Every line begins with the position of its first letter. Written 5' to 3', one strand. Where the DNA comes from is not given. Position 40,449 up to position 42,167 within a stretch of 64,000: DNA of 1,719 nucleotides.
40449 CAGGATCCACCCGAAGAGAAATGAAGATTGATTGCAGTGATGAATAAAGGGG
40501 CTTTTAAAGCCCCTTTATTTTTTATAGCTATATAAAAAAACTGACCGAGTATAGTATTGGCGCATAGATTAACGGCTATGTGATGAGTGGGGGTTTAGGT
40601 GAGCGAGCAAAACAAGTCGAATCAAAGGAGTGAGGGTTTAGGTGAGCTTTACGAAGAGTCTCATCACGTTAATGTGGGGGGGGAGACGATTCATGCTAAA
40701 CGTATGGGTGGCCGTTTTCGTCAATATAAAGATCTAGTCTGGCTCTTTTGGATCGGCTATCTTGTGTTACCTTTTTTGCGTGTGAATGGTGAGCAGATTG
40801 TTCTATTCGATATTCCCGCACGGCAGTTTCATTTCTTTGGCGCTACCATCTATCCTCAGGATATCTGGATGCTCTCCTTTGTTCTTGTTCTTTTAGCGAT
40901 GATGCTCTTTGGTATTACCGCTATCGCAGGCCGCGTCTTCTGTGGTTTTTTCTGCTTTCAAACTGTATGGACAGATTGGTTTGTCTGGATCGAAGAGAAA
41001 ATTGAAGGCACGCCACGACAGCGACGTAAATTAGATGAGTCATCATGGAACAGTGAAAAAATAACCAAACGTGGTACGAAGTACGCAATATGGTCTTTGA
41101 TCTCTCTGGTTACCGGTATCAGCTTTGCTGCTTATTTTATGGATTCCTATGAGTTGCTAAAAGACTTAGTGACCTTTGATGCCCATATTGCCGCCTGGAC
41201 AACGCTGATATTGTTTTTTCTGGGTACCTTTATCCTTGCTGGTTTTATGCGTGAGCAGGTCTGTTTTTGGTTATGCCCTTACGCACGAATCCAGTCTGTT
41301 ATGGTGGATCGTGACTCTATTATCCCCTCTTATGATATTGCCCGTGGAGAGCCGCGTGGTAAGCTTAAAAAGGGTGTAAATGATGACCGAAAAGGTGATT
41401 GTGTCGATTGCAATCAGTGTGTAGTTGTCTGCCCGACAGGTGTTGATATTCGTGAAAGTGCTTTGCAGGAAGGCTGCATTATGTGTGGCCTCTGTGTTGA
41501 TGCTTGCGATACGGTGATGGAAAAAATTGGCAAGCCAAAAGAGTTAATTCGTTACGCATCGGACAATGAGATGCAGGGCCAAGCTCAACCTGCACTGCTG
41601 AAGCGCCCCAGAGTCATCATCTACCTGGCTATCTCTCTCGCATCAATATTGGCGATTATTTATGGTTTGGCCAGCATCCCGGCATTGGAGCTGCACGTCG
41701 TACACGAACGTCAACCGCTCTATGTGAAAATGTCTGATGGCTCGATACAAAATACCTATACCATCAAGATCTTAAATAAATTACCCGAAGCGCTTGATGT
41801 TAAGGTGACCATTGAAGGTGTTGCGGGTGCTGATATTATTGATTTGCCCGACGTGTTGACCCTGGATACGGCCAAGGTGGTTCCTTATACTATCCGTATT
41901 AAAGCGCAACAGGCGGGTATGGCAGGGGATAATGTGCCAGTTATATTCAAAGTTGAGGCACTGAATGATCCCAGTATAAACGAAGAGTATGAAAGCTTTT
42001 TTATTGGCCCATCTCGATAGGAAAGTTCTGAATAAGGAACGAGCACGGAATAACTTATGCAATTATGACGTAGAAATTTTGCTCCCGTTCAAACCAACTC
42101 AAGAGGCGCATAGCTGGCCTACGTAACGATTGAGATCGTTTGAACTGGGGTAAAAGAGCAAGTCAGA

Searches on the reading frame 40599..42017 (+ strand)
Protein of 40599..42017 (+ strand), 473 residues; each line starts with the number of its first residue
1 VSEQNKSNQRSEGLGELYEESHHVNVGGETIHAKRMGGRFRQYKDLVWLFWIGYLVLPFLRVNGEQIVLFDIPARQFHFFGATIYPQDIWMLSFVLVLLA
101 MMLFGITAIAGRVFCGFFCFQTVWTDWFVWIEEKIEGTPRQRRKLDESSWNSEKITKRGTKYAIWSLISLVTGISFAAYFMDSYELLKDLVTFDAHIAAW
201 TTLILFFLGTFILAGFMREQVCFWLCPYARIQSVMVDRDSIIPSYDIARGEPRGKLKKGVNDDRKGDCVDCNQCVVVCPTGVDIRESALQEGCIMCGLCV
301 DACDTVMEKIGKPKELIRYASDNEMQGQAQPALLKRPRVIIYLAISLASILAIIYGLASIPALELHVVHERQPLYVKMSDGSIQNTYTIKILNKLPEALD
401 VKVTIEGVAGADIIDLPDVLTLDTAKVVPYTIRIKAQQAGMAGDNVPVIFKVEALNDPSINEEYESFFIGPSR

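Call 12: search_protein_families(library=pfam, proteins=[window:40599-42017:+])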
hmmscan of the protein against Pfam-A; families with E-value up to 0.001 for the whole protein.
window:40599-42017:+ (473 aa): 10 families
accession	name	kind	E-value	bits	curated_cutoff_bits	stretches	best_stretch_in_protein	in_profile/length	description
PF13746.11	Fer4_18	-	1.6e-35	122.1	27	1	217-321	1-113/114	4Fe-4S dicluster domain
PF11614.14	FixG_C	-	3.5e-24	85.7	25.6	1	354-471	2-119/119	IG-like fold at C-terminal of FixG, putative oxidoreductase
PF13534.11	Fer4_17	-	2.8e-09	37.8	22.2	1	221-283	7-61/61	4Fe-4S dicluster domain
PF12838.12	Fer4_7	-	2.2e-07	31.7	27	1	222-282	8-52/52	4Fe-4S dicluster domain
PF13183.11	Fer4_8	-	2.9e-07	31.4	27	0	291-323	3-35/68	4Fe-4S dicluster domain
PF13187.11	Fer4_9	-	6.4e-05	23.3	27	0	254-281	34-50/52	4Fe-4S dicluster domain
PF12801.12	Fer4_5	-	9.4e-05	22.7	22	1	94-134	3-44/48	4Fe-4S binding domain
PF00037.32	Fer4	-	0.00013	22.1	21.1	0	266-282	6-22/24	4Fe-4S binding domain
PF13237.11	Fer4_10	-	0.00015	22.1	25.5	1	266-303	7-52/53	4Fe-4S dicluster domain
PF14697.11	Fer4_21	-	0.00046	20.7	35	0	290-316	5-33/59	4Fe-4S dicluster domain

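Call 59: find_homologous_proteins(query=window:40599-42017:+, max_evalue=1e-150)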
Query window:40599-42017:+ (473 aa): 1615 proteins with E <= 1e-150 among 8000 candidates; the best 120 are listed.
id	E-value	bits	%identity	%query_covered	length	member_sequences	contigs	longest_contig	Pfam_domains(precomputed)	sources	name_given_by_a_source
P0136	0.0e+0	1041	94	100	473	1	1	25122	PF11614.15,PF13746.12,PF12838.13,PF13534.12,PF13183.12,PF13187.12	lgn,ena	-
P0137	0.0e+0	1028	93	100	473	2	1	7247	PF11614.15,PF12801.13,PF13746.12,PF12838.13,PF13534.12,PF13183.12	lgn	-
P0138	0.0e+0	1025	92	100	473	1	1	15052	PF11614.15,PF13746.12,PF12838.13,PF13534.12,PF13183.12,PF13187.12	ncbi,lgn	-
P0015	0.0e+0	1023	100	94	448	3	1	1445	PF11614.15,PF13746.12,PF12838.13,PF13534.12,PF13183.12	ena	-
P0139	0.0e+0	1022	92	100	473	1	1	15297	PF11614.15,PF13746.12,PF12838.13,PF13534.12,PF13183.12,PF13187.12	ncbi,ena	-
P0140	0.0e+0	1021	92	100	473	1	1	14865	PF11614.15,PF13746.12,PF12838.13,PF13534.12,PF13183.12,PF13187.12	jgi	-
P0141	0.0e+0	1016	91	100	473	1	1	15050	PF11614.15,PF12801.13,PF13746.12,PF12838.13,PF13534.12,PF13183.12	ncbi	-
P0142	2.4e-278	941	84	100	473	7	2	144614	PF11614.15,PF12801.13,PF13746.12,PF12838.13,PF13534.12,PF13183.12,PF13187.12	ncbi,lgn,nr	ncbi:MAG: cytochrome c oxidase accessory protein CcoG [Gammaproteobacteria bacterium]|nr:cytochrome 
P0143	5.4e-257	871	76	100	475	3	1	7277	PF11614.15,PF12801.13,PF13746.12,PF13484.12,PF12838.13,PF13534.12,PF13183.12,PF13187.12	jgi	-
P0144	2.5e-254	862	76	100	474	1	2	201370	PF11614.15,PF12801.13,PF13746.12,PF13484.12,PF12838.13,PF13534.12,PF13183.12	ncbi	-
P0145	4.3e-254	861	76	100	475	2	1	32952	PF11614.15,PF12801.13,PF13746.12,PF13484.12,PF12838.13,PF13534.12,PF13183.12,PF13187.12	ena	-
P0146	3.6e-247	839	75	100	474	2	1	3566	PF11614.15,PF12801.13,PF13746.12,PF12838.13,PF13534.12,PF13183.12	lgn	-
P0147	2.8e-246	836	74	100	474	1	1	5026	PF11614.15,PF12801.13,PF13746.12,PF12838.13,PF13534.12,PF13183.12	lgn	-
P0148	2.1e-232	790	68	100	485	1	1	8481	PF11614.15,PF14697.12,PF12801.13,PF13746.12,PF13484.12,PF12838.13,PF13534.12,PF13183.12,PF13187.12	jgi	-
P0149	2.3e-214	731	65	98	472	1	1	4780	PF11614.15,PF14697.12,PF12801.13,PF13746.12,PF12838.13,PF13534.12,PF13183.12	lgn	-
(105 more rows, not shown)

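Call 60: find_encoding_contigs(protein=P0136, flank=10000, max_places=2)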
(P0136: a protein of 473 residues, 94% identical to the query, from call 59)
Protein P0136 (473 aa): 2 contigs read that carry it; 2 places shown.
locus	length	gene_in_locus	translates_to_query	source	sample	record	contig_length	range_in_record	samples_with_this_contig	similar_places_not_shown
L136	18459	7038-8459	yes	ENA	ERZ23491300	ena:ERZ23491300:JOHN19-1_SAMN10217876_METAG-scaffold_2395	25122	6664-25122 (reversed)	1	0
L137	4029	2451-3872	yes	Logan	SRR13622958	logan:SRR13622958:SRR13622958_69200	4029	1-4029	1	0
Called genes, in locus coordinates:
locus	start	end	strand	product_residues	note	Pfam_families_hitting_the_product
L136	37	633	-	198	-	PF13489:Methyltransf_23, PF01209:Ubie_methyltran, PF08241:Methyltransf_11, PF08242:Methyltransf_12, PF13649:Methyltransf_25, PF13847:Methyltransf_31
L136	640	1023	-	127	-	PF04379:DUF525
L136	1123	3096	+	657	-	PF00596:Aldolase_II, PF00106:adh_short, PF08659:KR (weak), PF13561:adh_short_C2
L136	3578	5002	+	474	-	PF00115:COX1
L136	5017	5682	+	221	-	PF02433:FixO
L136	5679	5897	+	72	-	-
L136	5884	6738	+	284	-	PF14715:FixP_N, PF00034:Cytochrom_C (weak), PF13442:Cytochrome_CBB3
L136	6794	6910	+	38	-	-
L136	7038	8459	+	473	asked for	PF12838:Fer4_7 (faint), PF13183:Fer4_8 (faint), PF13187:Fer4_9 (faint), PF13534:Fer4_17 (faint), PF13746:Fer4_18, PF11614:FixG_C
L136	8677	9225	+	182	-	PF05751:FixH, PF13115:YtkA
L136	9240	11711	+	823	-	PF12156:ATPase-cat_bd, PF00403:HMA, PF00122:E1-E2_ATPase, PF00702:Hydrolase, PF08282:Hydrolase_3 (weak)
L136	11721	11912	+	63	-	PF03597:FixS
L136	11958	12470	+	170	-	-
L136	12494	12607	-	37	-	-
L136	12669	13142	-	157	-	PF03692:CxxCxxCC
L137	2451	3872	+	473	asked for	PF12838:Fer4_7 (faint), PF13183:Fer4_8 (faint), PF13187:Fer4_9 (faint), PF13534:Fer4_17 (faint), PF13746:Fer4_18, PF11614:FixG_C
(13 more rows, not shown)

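Call 61: find_encoding_contigs(protein=P0139, flank=10000, max_places=2)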
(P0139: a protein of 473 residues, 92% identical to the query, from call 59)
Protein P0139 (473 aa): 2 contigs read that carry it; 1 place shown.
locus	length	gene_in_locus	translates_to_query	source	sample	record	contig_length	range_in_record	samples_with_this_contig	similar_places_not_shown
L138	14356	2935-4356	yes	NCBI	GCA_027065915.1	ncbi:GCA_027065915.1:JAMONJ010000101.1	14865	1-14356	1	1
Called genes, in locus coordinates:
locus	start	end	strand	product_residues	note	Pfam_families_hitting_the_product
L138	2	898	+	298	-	?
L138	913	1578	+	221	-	PF02433:FixO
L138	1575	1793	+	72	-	-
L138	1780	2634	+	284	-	PF14715:FixP_N, PF00034:Cytochrom_C (weak), PF13442:Cytochrome_CBB3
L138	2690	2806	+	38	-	-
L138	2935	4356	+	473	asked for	PF12838:Fer4_7 (faint), PF13183:Fer4_8 (faint), PF13187:Fer4_9 (faint), PF13534:Fer4_17 (faint), PF13746:Fer4_18, PF11614:FixG_C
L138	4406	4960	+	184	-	PF05751:FixH, PF13115:YtkA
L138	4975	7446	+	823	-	PF12156:ATPase-cat_bd, PF00403:HMA, PF00122:E1-E2_ATPase, PF00702:Hydrolase, PF08282:Hydrolase_3 (weak)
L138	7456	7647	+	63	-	PF03597:FixS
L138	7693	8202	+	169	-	-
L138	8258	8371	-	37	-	-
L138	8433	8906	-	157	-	PF03692:CxxCxxCC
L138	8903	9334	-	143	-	PF01230:HIT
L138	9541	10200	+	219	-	PF12945:PilZNR, PF07238:PilZ (weak)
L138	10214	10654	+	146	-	PF06295:ZapG-like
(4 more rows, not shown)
